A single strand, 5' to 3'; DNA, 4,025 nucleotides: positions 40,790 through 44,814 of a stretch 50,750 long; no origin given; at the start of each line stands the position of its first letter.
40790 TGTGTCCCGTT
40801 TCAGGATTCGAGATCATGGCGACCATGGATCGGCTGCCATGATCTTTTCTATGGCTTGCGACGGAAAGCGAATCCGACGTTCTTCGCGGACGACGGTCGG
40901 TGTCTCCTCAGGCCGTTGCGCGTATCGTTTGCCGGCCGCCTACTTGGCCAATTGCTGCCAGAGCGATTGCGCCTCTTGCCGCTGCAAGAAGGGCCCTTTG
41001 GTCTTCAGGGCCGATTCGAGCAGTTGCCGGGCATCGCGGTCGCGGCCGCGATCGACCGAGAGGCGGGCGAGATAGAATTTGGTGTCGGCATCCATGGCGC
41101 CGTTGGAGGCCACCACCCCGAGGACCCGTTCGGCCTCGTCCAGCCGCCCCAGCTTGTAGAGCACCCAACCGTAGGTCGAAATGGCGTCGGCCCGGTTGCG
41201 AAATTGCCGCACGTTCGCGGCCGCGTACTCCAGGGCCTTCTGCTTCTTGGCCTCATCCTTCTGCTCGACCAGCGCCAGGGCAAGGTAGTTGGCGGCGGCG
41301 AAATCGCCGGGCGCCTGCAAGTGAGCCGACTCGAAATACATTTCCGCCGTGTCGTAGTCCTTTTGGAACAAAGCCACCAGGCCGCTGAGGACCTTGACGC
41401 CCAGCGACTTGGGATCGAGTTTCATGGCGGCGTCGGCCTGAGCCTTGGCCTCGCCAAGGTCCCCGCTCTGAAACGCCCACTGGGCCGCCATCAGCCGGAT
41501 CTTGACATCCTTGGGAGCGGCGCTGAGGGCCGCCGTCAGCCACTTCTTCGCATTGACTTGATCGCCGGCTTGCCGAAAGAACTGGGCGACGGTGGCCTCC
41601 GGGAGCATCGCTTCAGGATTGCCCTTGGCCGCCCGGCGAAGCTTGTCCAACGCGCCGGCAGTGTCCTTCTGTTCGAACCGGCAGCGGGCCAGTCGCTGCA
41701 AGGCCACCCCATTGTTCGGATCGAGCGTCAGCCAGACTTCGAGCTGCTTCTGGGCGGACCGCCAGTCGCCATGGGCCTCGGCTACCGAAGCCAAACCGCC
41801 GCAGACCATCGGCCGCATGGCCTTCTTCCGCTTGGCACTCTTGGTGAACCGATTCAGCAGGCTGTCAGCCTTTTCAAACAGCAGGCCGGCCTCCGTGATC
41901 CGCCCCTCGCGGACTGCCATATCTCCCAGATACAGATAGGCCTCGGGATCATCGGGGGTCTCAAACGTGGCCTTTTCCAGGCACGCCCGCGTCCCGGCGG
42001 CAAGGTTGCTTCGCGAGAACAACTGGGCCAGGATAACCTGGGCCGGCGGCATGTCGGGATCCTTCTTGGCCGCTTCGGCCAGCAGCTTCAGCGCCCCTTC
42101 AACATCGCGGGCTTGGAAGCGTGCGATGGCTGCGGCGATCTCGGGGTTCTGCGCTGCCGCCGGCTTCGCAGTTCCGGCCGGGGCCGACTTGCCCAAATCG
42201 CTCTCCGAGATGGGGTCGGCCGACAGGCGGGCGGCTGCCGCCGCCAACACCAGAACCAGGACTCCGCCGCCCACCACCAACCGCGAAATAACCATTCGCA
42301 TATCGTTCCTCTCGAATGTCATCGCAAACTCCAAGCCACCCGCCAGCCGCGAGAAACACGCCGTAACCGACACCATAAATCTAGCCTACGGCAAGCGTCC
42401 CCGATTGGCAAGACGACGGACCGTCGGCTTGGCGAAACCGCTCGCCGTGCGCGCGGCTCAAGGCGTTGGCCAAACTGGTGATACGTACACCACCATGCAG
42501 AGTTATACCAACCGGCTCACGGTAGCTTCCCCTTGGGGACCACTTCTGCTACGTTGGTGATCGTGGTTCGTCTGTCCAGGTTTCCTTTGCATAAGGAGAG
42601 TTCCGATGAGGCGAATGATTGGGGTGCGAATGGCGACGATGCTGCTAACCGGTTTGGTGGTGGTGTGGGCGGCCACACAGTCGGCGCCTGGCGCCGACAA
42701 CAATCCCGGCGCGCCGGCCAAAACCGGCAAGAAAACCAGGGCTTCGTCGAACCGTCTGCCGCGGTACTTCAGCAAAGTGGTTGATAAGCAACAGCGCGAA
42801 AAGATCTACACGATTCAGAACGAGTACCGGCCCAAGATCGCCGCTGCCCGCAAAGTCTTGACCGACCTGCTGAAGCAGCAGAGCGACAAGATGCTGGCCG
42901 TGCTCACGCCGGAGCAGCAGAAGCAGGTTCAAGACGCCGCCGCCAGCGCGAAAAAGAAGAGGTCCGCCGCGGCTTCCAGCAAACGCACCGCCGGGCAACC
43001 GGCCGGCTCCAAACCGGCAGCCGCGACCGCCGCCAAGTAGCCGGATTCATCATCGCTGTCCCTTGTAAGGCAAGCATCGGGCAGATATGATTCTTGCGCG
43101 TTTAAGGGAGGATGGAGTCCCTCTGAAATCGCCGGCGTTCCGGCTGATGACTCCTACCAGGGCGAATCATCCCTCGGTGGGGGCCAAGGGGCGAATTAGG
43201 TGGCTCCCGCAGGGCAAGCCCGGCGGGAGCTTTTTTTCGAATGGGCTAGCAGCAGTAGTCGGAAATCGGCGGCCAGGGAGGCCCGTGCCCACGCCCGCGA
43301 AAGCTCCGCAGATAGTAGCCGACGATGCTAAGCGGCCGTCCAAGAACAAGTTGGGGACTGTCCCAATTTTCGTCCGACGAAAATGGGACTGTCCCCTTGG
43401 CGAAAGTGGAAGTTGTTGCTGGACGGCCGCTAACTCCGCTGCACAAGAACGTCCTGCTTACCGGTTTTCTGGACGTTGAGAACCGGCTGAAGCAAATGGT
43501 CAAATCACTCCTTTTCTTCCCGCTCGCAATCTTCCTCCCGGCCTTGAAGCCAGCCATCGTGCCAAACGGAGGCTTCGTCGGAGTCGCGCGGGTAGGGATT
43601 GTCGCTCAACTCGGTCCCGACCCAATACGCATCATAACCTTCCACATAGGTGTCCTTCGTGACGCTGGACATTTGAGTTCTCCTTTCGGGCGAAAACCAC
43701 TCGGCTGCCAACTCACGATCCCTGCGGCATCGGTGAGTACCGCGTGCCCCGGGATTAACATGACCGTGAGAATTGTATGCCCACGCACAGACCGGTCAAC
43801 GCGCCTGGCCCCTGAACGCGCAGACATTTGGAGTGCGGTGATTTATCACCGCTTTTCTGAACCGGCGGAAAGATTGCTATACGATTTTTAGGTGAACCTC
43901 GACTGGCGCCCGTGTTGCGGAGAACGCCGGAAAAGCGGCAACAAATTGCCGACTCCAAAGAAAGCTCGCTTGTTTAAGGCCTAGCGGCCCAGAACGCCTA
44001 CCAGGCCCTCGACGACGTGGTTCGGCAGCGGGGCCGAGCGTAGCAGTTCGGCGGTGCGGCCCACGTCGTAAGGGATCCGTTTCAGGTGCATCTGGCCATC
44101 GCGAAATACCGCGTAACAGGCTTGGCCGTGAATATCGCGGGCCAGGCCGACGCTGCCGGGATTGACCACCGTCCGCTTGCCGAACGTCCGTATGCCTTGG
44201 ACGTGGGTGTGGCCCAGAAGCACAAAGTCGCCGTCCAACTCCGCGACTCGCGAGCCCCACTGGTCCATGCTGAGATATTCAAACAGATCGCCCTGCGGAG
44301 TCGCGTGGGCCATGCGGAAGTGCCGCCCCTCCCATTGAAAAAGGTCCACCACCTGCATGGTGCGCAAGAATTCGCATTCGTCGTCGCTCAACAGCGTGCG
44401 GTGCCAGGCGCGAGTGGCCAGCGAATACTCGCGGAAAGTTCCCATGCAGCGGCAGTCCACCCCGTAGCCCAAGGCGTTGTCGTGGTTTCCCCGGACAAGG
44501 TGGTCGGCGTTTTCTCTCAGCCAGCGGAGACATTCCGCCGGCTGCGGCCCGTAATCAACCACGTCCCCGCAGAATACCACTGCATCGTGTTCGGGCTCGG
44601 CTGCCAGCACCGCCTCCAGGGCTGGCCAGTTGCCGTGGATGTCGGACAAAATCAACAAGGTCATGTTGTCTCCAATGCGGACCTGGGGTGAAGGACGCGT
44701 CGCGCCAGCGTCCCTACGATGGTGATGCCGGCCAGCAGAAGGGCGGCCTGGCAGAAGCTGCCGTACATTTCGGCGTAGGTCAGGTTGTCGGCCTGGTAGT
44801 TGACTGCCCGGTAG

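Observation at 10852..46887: Dispersed palindromic element family built from paired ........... boxes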

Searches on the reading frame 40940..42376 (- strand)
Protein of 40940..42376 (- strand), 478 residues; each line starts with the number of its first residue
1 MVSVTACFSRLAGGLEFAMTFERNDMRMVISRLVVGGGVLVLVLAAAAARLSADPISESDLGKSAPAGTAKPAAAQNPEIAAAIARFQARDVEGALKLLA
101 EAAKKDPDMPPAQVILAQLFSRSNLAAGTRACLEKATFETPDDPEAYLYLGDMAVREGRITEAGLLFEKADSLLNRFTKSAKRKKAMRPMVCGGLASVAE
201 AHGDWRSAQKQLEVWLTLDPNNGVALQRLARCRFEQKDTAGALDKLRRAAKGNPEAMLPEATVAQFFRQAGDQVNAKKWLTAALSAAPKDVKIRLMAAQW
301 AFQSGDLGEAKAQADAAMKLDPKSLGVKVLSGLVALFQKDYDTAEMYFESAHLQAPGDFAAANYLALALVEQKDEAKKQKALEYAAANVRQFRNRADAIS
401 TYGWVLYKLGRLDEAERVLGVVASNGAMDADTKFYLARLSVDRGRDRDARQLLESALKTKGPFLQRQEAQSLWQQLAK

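Call 10: search_protein_families(library=pfam, proteins=[window:40940-42376:-])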
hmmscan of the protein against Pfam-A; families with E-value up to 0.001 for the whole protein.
window:40940-42376:- (478 aa): 17 families
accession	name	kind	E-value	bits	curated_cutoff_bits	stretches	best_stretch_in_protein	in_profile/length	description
PF14559.12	TPR_19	-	7.4e-27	93.9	25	3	87-147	2-62/68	Tetratricopeptide repeat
PF13428.12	TPR_14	-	6.3e-23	79.4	23.5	0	195-231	7-43/44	Tetratricopeptide repeat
PF13432.12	TPR_16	-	9.6e-20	71.1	32.7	1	130-170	17-57/65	Tetratricopeptide repeat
PF07719.23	TPR_2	-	4.5e-18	64.3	27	0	297-323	7-33/34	Tetratricopeptide repeat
PF12895.13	ANAPC3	-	3.1e-13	50.2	27.2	1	338-420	2-80/82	Anaphase-promoting complex, cyclosome, subunit 3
PF23914.1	TPR_CcmH_CycH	-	1.3e-12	48.3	42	1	216-313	43-143/158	Cytochrome c-type biogenesis protein H TPR domain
PF13431.12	TPR_17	-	5.4e-11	42.3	24.4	0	215-243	5-33/34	Tetratricopeptide repeat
PF13181.12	TPR_8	-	2.4e-07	30.8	25.7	0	295-323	5-33/34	Tetratricopeptide repeat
PF13424.12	TPR_12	-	6e-06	26.8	30.1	0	332-384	10-67/77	Tetratricopeptide repeat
PF09613.16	HrpB1_HrpK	-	1.4e-05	25.2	29.3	0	304-383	24-103/126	Bacterial type III secretion protein (HrpB1_HrpK)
PF16918.11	PknG_TPR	-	2.7e-05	23.6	27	1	253-424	54-223/340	Protein kinase G tetratricopeptide repeat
PF13174.12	TPR_6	-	6e-05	23.9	26.3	0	225-254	2-31/33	Tetratricopeptide repeat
PF13414.12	TPR_11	-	0.00018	21.5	26.8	0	132-152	16-36/42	TPR repeat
PF14561.12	TPR_20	-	0.00032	21.4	25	0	280-312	11-43/90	Tetratricopeptide repeat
PF12569.14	NatA_aux_su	-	0.00045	19.7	33.3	0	235-322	167-257/515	N-terminal acetyltransferase A, auxiliary subunit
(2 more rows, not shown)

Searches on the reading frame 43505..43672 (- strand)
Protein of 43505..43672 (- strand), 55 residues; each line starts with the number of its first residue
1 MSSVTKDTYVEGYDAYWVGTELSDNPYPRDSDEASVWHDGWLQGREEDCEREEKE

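Call 74: search_protein_families(library=pfam, proteins=[window:43505-43672:-], max_evalue=0.0001)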
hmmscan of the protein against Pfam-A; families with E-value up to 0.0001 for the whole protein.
window:43505-43672:- (55 aa): 1 family
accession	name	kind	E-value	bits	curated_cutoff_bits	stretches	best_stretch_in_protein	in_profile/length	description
PF04957.18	RMF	-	3.3e-07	30.7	27.9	1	8-47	12-51/53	Ribosome modulation factor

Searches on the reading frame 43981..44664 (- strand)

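Call 10: search_protein_families(library=pfam, proteins=[window:43981-44664:-])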
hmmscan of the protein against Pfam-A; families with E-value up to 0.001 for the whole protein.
window:43981-44664:- (227 aa): 2 families
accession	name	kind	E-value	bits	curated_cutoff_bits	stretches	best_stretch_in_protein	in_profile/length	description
PF12850.12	Metallophos_2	-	2.8e-22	79.8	27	1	1-186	1-148/154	Calcineurin-like phosphoesterase superfamily domain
PF00149.33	Metallophos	-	6.3e-19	69.6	21.5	1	1-155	1-190/191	Calcineurin-like phosphoesterase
